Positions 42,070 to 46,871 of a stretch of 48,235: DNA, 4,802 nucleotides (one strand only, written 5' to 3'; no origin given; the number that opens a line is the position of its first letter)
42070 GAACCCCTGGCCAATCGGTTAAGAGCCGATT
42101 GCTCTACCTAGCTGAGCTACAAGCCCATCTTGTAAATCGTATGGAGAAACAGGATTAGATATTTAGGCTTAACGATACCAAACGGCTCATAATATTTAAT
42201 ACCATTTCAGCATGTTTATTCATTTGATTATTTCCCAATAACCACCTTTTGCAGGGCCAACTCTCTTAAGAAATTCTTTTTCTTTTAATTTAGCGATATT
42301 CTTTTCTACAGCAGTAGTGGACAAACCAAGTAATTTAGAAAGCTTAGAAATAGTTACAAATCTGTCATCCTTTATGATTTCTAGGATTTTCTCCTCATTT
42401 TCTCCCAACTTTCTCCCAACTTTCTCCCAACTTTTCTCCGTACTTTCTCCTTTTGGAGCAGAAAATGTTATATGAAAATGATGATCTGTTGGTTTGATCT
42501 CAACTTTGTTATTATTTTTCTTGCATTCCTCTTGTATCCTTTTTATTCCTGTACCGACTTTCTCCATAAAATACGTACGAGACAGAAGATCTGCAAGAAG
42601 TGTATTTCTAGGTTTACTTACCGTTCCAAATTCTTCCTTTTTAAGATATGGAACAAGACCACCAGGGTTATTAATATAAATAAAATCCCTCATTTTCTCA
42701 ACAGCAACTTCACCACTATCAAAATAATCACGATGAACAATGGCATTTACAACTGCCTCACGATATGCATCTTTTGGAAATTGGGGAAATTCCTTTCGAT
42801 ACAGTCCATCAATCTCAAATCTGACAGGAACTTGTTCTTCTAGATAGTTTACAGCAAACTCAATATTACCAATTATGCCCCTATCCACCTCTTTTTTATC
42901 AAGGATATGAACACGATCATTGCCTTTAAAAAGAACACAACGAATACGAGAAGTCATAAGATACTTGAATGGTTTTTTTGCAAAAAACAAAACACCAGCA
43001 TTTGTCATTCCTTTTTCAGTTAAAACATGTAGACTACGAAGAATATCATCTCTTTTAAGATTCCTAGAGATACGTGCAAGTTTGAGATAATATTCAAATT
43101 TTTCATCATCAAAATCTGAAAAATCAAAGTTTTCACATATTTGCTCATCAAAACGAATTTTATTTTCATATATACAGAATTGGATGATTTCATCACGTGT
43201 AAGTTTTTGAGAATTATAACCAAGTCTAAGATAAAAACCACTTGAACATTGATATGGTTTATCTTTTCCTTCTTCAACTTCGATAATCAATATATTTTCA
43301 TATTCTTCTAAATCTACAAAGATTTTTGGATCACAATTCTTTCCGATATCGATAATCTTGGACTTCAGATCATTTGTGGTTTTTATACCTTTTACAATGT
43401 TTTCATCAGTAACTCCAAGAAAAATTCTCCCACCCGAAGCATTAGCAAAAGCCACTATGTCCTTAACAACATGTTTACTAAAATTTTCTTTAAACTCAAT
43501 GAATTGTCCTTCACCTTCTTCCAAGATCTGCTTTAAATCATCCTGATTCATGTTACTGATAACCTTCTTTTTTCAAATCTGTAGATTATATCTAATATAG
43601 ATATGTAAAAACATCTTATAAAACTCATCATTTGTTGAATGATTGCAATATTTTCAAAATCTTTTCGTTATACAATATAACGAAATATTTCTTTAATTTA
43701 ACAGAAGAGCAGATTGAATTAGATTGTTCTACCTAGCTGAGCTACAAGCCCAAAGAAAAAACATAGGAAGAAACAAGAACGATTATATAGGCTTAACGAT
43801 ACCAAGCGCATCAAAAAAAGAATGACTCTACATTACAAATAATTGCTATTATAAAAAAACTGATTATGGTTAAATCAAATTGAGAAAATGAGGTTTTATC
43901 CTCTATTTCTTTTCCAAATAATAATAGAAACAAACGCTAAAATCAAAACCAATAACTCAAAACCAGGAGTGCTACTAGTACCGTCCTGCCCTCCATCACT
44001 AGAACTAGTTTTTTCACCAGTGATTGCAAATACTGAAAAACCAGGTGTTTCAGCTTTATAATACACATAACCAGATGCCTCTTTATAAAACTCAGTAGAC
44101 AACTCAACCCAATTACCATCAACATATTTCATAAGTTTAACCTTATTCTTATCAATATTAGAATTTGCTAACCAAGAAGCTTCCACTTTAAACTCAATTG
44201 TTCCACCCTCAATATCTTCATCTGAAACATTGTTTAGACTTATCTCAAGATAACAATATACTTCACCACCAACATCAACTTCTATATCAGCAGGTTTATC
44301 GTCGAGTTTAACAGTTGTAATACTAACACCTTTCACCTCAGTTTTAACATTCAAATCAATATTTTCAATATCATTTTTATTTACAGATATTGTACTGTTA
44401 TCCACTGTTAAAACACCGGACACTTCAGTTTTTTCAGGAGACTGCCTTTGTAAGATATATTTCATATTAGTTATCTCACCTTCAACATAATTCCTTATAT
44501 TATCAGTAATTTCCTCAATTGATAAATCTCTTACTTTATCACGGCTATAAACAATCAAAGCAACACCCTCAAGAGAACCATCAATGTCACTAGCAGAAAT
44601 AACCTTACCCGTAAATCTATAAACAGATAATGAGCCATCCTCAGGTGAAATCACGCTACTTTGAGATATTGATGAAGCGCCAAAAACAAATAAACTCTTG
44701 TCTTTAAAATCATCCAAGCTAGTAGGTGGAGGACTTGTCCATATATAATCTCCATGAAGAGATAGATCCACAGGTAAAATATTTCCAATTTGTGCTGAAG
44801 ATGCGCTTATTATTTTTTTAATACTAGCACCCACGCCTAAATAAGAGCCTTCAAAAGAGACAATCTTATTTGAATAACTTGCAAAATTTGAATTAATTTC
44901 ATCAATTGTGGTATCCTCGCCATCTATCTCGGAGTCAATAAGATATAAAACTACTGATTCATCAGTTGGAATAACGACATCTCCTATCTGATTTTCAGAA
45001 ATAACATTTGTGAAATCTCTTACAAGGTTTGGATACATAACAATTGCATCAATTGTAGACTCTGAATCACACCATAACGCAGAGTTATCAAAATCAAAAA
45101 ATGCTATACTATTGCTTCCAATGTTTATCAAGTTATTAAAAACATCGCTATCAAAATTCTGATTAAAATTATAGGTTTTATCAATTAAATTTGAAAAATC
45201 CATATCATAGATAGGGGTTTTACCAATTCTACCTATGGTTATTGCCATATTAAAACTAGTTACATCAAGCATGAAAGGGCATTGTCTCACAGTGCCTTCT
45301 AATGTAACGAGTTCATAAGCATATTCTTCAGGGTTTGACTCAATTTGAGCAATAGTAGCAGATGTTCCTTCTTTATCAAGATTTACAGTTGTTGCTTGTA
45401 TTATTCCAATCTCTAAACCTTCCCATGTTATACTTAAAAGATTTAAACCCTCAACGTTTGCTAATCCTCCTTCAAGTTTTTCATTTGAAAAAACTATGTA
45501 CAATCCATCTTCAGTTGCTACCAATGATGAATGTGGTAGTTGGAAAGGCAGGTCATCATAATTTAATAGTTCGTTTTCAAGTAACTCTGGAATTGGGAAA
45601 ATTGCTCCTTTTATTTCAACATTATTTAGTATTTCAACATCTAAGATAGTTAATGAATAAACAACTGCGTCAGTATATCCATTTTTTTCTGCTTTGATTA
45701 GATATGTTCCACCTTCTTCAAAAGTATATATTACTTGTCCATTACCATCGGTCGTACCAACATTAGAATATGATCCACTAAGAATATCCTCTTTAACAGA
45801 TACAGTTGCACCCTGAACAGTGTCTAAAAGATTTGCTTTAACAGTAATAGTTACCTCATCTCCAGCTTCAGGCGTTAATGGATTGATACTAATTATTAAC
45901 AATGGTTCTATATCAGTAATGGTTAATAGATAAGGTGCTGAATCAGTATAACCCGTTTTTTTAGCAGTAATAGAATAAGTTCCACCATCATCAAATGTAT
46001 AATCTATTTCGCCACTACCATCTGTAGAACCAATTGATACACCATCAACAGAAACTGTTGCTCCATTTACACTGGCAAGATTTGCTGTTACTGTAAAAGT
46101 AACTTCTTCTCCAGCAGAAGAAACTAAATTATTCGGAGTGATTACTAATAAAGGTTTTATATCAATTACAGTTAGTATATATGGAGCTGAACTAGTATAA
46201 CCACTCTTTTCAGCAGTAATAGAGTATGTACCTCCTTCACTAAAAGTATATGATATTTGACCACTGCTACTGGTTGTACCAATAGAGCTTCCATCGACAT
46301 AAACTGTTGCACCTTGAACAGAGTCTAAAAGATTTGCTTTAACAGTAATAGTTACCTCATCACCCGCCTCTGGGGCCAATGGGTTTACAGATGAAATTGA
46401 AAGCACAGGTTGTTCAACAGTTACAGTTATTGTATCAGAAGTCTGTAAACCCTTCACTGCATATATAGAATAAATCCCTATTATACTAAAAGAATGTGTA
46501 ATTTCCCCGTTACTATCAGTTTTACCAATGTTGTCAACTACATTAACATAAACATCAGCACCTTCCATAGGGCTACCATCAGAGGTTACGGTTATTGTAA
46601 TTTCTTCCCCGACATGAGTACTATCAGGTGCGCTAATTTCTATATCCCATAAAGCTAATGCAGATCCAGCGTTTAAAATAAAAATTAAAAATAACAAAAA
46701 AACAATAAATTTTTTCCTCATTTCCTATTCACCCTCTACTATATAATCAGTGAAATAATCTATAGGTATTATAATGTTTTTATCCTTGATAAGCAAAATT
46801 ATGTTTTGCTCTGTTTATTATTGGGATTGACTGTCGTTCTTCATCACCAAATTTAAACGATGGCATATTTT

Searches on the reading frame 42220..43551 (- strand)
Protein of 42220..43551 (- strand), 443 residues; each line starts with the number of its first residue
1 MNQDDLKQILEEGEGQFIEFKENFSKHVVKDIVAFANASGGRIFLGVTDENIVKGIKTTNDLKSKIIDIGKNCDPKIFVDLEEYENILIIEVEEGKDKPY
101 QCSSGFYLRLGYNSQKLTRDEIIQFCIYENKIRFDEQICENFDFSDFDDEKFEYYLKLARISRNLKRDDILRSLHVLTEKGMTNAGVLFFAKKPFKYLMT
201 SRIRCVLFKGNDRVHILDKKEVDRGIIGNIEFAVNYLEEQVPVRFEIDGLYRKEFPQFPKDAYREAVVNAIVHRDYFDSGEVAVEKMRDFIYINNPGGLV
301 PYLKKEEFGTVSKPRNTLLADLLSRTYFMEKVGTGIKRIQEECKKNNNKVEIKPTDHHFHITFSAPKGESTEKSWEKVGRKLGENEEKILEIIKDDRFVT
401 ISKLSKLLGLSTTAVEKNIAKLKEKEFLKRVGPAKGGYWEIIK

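Call 7: search_protein_families(library=pfam, proteins=[window:42220-43551:-], max_evalue=0.01)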
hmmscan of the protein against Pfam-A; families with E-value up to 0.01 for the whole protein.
window:42220-43551:- (443 aa): 11 families
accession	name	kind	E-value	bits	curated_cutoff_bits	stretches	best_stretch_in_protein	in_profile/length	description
PF04326.19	SLFN_AlbA_2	-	1.1e-21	78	25.3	1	14-117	1-117/118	Schlafen, AlbA_2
PF13749.12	HATPase_c_4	-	4.3e-15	55.9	26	1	281-363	3-89/89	Putative ATP-dependent DNA helicase recG C-terminal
PF13412.12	HTH_24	-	8.8e-07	28.8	21.9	1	384-428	3-47/48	Winged helix-turn-helix DNA-binding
PF08279.18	HTH_11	-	4.4e-06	26.9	25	1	386-425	2-42/55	HTH domain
PF08220.18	HTH_DeoR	-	0.00011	22.3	21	1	387-431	3-47/57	DeoR-like helix-turn-helix domain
PF13463.12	HTH_27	-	0.00055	20.6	22.2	1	383-435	2-55/68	Winged helix DNA-binding domain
PF13730.12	HTH_36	-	0.0015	18.8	25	0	398-428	25-55/55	Helix-turn-helix domain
PF25212.1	HVO_A0114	-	0.0041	17.3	27.6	0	372-429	10-67/84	HVO_A0114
PF01399.33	PCI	-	0.005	17.4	22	0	387-422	28-63/84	PCI domain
PF01047.28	MarR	-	0.0051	17.1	24.6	0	387-430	6-49/59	MarR family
PF09756.15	DDRGK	-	0.0095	16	27.8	0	338-431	61-146/188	DDRGK domain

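Call 81: search_protein_families(library=padloc, proteins=[window:42220-43551:-], max_evalue=0.001)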
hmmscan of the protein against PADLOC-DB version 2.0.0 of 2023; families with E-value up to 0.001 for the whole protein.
window:42220-43551:- (443 aa): 9 families
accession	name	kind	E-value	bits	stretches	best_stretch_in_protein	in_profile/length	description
PDLC02394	pAgo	-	3.6e-19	66.1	1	23-345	52-415/1121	-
PDLC02402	Aga_SIR2-PNTD1-PNTD2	-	1.2e-17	61.3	1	179-361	368-559/876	Class I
PDLC02418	Aga_SIR2-Kinase-PNTD1-PNTD2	-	4e-12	43.2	1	178-359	225-435/756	Class I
PDLC01434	CasR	-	1.7e-05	22.8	1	378-432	124-175/191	"CAS-I,CAS-II,CAS-III,CAS-IV,CAS-V,CAS-VI; associated_signaling"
PDLC01848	CARF3--CARF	-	5.3e-05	21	1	380-430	133-181/197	-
PDLC01850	CARF3--CARF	-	6.3e-05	20.9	1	372-432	133-193/209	-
PDLC01879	CARF3--CARF_TM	-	0.00016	19.4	1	375-430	145-202/222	-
PDLC01438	Csa3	-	0.0002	19.5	1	360-431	120-192/305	"CAS-I,CAS-II,CAS-III,CAS-IV,CAS-V,CAS-VI; associated_signaling"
PDLC01268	CasR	-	0.00063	17.8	0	378-431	120-169/179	"CAS-I,CAS-II,CAS-III,CAS-IV,CAS-V,CAS-VI; associated_signaling"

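Call 87: search_protein_families(library=ncbifam, proteins=[window:42220-43551:-], max_evalue=0.001)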
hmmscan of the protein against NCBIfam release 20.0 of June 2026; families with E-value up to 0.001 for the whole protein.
window:42220-43551:- (443 aa): 2 families
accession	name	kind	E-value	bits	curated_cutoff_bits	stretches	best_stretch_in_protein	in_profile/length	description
NF040820.1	trans_reg_LrpA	equivalog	0.00036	20.4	250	1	383-438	3-62/141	HTH-type transcriptional regulator LrpA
NF040947.1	trans_reg_LysM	equivalog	0.00036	20.3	180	1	384-430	3-49/136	HTH-type transcriptional regulator LysM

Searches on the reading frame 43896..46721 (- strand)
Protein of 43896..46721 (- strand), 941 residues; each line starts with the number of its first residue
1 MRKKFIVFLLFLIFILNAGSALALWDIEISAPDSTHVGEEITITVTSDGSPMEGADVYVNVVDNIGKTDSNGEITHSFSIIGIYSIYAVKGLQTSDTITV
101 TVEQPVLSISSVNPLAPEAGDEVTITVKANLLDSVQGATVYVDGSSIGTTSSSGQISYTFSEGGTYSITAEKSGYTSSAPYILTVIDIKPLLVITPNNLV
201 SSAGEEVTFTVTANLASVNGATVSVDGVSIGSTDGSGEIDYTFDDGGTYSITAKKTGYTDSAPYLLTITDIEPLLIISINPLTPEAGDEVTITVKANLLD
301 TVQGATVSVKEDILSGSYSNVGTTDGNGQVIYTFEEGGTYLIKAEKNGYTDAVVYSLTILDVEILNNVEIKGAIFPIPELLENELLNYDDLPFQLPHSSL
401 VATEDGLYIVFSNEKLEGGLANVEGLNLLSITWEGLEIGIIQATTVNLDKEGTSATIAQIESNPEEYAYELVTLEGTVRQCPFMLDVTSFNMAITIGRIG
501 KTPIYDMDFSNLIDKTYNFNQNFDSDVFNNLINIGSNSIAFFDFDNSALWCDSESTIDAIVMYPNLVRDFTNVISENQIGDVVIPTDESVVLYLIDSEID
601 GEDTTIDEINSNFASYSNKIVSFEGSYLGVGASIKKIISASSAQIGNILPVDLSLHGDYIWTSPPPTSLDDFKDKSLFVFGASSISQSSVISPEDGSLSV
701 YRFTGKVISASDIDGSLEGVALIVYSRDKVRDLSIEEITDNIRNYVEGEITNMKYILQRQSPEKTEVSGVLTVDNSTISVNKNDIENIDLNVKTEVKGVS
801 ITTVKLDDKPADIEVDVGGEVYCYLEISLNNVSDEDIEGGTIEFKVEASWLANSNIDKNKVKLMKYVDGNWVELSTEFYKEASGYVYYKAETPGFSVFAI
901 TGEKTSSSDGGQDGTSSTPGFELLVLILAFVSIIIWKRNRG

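Call 7: search_protein_families(library=pfam, proteins=[window:43896-46721:-], max_evalue=0.01)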
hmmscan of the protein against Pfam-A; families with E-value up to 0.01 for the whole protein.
window:43896-46721:- (941 aa): 12 families
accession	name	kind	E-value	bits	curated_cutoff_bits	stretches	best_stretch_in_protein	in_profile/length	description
PF10670.15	DUF4198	-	1.4e-11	45.3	34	0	31-85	139-202/209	Domain of unknown function (DUF4198)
PF13620.12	CarboxypepD_reg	-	1.8e-09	38.2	32.3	0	124-180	3-64/82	Carboxypeptidase regulatory-like domain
PF13115.11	YtkA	-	8.4e-06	26.8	25.9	0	25-76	7-61/85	YtkA-like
PF08308.17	PEGA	-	2.3e-05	24.7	20.8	1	135-176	10-47/71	PEGA domain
PF06832.18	BiPBP_C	-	7.6e-05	23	26.8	0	117-170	27-78/90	Penicillin-Binding Protein C-terminus Family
PF00801.26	PKD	-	0.00023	21.5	23.5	0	114-173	8-66/80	PKD domain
PF10794.15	DUF2606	-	0.00025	21.2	25.4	0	39-95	61-114/134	Protein of unknown function (DUF2606)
PF17957.7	Big_7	-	0.00035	21.6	24.1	1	117-170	8-70/70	Bacterial Ig domain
PF22681.2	Lmo2446-like_N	-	0.00073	20.1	29.7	0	113-155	19-59/72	Lmo2446-like, N-terminal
PF22820.2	TcaA_3rd_4th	-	0.002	18.5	27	1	122-172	2-48/73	TcaA protein 3rd/4th domain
PF13927.12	Ig_3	-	0.0034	18.3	30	0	189-253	1-76/78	Immunoglobulin domain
PF23374.1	Fn3_arc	-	0.0044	17.5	28.9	1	123-174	23-73/78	Archaeal fibronectin-III type-like domain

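Call 81: search_protein_families(library=padloc, proteins=[window:43896-46721:-], max_evalue=0.001)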
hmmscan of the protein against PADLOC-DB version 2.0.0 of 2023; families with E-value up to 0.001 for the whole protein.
window:43896-46721:- (941 aa): 0 families
